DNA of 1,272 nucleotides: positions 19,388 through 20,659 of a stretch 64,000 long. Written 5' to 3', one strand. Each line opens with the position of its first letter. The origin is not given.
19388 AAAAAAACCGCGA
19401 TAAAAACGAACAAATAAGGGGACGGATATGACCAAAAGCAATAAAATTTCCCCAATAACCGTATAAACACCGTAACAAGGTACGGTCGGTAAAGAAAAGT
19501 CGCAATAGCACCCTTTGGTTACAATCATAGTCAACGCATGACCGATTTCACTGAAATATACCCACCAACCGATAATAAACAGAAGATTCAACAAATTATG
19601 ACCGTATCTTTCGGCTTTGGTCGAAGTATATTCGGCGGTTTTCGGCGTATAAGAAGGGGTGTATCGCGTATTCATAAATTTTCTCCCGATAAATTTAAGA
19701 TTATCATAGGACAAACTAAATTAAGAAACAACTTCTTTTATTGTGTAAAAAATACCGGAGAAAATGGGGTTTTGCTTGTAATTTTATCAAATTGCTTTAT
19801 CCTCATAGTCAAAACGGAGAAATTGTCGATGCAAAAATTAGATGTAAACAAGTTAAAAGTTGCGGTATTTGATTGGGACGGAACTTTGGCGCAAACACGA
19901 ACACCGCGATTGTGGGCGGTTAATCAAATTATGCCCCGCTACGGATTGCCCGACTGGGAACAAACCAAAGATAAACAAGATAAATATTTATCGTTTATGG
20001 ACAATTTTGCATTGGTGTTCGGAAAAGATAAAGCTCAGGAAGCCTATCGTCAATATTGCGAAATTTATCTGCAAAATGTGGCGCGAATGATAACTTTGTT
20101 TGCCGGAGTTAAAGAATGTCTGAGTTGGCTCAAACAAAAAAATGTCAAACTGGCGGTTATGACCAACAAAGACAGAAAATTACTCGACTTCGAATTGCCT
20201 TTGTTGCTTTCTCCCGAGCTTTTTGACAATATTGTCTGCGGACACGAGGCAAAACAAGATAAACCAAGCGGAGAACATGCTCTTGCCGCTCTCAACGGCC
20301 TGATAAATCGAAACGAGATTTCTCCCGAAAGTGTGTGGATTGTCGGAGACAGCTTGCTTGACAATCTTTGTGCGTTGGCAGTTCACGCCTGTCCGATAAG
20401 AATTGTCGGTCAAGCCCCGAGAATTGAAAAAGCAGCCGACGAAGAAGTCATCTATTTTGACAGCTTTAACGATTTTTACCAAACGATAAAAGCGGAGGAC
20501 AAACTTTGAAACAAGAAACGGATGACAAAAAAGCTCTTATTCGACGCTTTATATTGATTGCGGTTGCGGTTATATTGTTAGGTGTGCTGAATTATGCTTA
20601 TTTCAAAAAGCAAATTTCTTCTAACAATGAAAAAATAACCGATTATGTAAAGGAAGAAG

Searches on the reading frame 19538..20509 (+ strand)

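Call 9: search_protein_families(library=pfam, proteins=[window:19538-20509:+], max_evalue=0.001)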
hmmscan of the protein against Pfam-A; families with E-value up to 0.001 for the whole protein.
window:19538-20509:+ (323 aa): 3 families
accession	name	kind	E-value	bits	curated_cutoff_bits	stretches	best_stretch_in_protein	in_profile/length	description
PF13419.12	HAD_2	-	9.7e-26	91.4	23.8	1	110-281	2-170/178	Haloacid dehalogenase-like hydrolase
PF00702.32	Hydrolase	-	5.3e-16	60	26.4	1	107-275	2-183/191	haloacid dehalogenase-like hydrolase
PF12710.13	HAD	-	1.2e-09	39.3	27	1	109-275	1-184/189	haloacid dehalogenase-like hydrolase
